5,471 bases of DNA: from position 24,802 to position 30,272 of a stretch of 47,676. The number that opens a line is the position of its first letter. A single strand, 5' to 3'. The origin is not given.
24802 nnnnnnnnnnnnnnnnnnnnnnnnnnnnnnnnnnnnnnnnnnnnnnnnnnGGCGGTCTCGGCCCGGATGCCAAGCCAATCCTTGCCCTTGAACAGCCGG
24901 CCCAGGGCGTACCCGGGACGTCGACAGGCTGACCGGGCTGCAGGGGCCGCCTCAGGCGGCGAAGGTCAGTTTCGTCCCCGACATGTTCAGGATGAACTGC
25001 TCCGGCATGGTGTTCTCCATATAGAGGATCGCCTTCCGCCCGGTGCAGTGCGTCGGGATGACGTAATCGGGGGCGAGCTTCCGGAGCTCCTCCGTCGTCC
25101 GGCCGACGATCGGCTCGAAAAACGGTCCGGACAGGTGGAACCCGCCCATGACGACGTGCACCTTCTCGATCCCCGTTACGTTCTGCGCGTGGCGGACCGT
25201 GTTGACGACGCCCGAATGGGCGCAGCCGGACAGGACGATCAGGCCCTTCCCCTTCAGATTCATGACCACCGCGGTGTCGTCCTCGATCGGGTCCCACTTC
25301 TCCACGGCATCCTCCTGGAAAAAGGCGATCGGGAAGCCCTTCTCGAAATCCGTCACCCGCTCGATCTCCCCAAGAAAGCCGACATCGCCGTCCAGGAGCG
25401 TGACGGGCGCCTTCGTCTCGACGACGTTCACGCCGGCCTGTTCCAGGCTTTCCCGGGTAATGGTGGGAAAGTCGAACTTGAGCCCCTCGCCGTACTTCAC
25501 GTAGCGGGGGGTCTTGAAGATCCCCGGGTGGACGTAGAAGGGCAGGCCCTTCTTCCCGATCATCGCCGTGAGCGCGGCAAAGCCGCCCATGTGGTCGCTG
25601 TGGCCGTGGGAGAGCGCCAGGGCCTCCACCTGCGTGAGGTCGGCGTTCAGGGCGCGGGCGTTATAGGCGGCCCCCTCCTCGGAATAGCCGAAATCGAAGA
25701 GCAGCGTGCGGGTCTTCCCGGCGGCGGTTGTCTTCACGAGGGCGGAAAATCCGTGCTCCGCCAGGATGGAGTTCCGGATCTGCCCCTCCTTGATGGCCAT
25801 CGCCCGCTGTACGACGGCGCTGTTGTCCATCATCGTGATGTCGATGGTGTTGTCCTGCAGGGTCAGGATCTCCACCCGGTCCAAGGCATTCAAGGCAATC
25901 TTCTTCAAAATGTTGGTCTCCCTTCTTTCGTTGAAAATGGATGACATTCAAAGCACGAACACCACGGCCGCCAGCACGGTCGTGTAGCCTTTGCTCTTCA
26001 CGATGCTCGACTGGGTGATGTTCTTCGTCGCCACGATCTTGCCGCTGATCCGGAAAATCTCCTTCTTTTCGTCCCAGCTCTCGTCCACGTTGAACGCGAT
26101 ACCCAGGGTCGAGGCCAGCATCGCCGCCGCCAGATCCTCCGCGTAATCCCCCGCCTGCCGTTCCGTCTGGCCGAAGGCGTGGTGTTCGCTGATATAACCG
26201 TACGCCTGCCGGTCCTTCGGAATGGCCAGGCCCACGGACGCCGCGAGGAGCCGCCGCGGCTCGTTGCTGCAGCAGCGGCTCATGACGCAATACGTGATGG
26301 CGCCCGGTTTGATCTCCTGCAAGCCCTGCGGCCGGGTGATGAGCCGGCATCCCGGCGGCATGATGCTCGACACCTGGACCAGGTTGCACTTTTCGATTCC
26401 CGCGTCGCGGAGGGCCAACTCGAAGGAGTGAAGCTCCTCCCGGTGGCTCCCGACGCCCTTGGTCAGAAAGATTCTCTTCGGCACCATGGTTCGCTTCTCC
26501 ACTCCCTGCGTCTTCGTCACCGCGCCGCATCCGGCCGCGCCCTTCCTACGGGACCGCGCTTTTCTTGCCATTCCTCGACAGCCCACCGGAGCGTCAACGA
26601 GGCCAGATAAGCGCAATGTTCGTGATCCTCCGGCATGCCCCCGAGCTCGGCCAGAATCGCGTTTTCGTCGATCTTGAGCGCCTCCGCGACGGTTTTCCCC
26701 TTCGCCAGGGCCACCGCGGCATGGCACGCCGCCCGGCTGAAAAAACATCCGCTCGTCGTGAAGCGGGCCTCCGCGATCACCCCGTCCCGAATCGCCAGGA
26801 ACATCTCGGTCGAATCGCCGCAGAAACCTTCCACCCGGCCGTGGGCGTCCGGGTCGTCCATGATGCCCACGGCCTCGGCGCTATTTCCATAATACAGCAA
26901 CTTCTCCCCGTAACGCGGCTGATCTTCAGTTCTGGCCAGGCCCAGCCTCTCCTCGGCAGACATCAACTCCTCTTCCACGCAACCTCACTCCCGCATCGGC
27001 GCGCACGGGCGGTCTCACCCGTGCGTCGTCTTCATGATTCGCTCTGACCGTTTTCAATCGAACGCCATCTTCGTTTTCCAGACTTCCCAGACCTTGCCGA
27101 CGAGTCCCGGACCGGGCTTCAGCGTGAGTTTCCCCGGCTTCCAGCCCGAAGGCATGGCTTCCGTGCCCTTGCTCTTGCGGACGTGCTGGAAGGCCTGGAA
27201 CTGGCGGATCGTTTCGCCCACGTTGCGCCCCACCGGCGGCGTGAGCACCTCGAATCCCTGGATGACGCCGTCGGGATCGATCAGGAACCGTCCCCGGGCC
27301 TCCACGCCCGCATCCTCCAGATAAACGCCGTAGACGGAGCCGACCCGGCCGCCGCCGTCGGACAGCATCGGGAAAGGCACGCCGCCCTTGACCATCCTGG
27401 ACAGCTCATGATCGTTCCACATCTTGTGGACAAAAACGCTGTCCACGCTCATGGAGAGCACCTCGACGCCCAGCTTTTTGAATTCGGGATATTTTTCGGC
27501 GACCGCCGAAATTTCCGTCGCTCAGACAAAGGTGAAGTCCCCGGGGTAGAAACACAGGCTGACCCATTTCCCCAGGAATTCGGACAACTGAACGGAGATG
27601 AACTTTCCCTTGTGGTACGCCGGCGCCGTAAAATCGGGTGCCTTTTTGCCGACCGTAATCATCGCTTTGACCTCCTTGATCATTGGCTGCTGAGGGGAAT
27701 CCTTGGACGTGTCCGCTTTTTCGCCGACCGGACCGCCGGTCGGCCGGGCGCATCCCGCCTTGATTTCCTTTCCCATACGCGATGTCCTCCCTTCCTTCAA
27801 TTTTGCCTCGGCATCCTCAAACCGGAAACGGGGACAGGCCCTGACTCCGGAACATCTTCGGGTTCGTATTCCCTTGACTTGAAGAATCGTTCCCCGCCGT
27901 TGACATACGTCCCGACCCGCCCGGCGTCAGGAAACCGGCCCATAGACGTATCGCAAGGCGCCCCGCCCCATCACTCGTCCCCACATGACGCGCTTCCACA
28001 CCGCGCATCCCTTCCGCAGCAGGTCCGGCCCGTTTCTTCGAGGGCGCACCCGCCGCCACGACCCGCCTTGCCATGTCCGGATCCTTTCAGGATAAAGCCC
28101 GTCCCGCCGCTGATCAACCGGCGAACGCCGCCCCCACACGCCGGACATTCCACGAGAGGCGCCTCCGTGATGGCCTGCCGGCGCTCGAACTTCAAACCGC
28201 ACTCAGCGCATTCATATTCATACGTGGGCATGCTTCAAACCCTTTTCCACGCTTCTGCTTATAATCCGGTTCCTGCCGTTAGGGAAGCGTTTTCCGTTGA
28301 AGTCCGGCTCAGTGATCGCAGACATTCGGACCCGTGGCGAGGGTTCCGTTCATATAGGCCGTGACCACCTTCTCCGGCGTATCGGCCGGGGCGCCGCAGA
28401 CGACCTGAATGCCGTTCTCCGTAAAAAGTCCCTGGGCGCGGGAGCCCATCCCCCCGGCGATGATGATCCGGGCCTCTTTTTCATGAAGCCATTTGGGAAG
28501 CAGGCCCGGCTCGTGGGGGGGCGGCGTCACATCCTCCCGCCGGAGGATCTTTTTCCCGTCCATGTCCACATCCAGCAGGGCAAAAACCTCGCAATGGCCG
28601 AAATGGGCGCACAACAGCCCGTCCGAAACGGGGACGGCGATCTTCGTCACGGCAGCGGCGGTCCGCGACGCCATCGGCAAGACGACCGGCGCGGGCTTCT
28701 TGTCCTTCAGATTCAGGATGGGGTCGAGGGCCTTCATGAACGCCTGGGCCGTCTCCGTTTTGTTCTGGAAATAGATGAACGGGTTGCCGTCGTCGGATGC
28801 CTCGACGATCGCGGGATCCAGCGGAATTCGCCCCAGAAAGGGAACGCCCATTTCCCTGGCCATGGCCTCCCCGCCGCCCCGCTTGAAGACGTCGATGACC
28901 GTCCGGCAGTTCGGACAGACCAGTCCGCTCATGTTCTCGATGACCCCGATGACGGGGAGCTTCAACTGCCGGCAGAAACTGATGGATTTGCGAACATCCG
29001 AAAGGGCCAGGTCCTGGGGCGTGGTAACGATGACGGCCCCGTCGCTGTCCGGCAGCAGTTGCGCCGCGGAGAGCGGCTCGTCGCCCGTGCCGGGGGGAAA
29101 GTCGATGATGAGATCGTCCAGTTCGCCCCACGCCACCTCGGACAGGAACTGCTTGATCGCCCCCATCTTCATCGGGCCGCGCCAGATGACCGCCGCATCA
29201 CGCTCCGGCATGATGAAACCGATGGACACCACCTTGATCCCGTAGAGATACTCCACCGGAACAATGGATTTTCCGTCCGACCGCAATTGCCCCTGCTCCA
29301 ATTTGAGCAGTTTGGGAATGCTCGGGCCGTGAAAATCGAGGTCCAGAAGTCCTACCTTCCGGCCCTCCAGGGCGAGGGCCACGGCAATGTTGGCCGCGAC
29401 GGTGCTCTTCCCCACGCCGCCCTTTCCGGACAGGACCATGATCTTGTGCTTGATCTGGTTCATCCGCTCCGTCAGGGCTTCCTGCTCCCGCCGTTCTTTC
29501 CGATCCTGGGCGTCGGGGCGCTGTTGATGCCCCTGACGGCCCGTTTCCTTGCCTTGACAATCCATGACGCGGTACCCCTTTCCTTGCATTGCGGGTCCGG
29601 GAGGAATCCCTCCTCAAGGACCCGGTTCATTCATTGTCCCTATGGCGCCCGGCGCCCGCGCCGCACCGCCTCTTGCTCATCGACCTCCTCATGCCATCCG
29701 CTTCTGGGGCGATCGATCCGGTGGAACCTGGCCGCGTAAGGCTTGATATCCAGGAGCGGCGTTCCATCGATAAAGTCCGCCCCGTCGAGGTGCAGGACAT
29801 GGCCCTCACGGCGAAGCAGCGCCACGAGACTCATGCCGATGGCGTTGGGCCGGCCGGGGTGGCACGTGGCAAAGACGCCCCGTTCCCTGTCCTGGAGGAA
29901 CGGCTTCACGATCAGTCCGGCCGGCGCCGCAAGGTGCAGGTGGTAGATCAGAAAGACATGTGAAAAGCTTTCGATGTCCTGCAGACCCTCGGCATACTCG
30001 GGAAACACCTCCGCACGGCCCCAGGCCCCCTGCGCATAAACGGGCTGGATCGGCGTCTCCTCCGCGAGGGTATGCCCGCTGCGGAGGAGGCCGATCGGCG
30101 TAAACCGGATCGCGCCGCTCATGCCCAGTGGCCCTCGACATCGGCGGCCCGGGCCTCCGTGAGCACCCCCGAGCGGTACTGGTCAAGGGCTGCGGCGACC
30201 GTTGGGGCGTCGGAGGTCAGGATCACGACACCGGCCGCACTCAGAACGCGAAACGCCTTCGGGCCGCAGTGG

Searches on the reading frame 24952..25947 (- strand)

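Call 8: search_protein_families(library=pfam, proteins=[window:24952-25947:-])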
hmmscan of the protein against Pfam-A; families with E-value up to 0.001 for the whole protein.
window:24952-25947:- (331 aa): 2 families
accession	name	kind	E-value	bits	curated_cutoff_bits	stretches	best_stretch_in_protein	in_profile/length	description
PF00753.33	Lactamase_B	-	1.1e-08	35.7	22.7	1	71-179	11-123/196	Metallo-beta-lactamase superfamily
PF12706.13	Lactamase_B_2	-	8.7e-06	25.9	27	1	97-144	22-67/200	Beta-lactamase superfamily domain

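Call 71: search_protein_families(library=ncbifam, proteins=[window:24952-25947:-], max_evalue=1e-10)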
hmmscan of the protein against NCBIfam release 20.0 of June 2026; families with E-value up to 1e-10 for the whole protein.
window:24952-25947:- (331 aa): 0 families

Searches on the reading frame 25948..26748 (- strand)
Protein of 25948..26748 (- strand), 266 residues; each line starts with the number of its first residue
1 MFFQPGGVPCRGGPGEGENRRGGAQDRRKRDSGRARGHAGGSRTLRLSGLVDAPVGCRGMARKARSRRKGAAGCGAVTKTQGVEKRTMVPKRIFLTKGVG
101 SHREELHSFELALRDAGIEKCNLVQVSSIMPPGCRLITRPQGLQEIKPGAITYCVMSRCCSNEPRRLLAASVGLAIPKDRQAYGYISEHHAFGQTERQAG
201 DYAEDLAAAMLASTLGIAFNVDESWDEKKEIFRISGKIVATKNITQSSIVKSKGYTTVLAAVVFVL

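Call 8: search_protein_families(library=pfam, proteins=[window:25948-26748:-])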
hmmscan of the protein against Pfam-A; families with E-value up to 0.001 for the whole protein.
window:25948-26748:- (266 aa): 1 family
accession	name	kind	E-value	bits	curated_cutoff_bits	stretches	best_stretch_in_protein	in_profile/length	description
PF01862.21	PvlArgDC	-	1.6e-60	204.1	22.7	1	89-265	1-161/161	Pyruvoyl-dependent arginine decarboxylase (PvlArgDC)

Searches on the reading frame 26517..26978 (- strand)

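Call 8: search_protein_families(library=pfam, proteins=[window:26517-26978:-])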
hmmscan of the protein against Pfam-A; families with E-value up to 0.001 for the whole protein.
window:26517-26978:- (153 aa): 1 family
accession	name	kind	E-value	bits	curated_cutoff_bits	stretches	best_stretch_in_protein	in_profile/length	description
PF01592.21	NifU_N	-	3.1e-19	69.8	22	1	35-141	14-124/127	NifU-like N terminal domain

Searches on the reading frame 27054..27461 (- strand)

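Call 8: search_protein_families(library=pfam, proteins=[window:27054-27461:-])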
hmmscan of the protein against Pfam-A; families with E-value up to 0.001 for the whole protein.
window:27054-27461:- (135 aa): 3 families
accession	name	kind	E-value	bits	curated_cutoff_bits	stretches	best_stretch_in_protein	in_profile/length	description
PF00578.27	AhpC-TSA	-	5.2e-11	43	26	1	2-68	63-122/124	AhpC/TSA family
PF10417.14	1-cysPrx_C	-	4.2e-05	23.9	21.1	1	90-116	1-29/41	C-terminal domain of 1-Cys peroxiredoxin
PF08534.16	Redoxin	-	5.5e-05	23.4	26.6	1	5-74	70-135/148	Redoxin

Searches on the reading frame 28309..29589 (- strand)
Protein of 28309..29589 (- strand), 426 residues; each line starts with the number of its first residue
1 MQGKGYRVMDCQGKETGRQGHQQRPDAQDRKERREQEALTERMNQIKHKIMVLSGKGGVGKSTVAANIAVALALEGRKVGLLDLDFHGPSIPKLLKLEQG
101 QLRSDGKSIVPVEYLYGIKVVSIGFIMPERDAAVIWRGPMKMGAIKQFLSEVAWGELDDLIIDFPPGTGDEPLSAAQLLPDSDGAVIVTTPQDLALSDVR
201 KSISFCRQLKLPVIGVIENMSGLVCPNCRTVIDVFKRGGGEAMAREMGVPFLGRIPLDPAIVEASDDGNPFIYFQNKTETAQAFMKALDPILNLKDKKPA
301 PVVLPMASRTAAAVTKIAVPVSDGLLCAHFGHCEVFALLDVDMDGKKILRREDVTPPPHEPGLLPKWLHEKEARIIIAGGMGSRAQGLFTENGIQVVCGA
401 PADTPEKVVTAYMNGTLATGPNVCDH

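Call 8: search_protein_families(library=pfam, proteins=[window:28309-29589:-])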
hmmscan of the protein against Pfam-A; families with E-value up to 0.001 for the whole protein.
window:28309-29589:- (426 aa): 9 families
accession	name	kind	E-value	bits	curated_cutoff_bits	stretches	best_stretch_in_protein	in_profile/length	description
PF10609.15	ParA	-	2.3e-100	335.5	27.1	1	45-289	1-243/246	NUBPL iron-transfer P-loop NTPase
PF02579.22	Nitro_FeMo-Co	-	2.6e-17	63.4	26.3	1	324-413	3-93/94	Dinitrogenase iron-molybdenum cofactor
PF01656.29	CbiA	-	1.1e-15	58.1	25.4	1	50-271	1-125/125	CobQ/CobB/MinD/ParA nucleotide binding domain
PF13614.12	AAA_31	-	4.1e-09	37.1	27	1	49-86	3-40/177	AAA domain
PF00142.24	Fer4_NifH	-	7.4e-08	32.6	25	1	51-82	3-34/271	4Fe-4S iron sulfur cluster binding proteins, NifH/frxC family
PF09140.17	MipZ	-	2.7e-07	30.6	20.7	1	48-94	1-47/262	ATPase MipZ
PF02374.21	ArsA_ATPase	-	6.5e-07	29.3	24.3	1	49-85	2-38/305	Anion-transporting ATPase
PF13481.12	AAA_25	-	0.00019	21.6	27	1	31-79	17-63/195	AAA domain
PF25199.1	nSTAND_NTPase5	-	0.00057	20.2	34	0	33-90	22-84/145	Novel STAND NTPase 5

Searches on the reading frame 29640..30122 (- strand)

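Call 8: search_protein_families(library=pfam, proteins=[window:29640-30122:-])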
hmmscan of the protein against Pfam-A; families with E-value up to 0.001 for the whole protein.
window:29640-30122:- (160 aa): 1 family
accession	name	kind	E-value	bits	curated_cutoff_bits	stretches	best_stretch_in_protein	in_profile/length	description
PF01980.22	TrmO_N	-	4.1e-35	120.9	26.8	1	22-132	1-114/116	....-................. O N-terminal domain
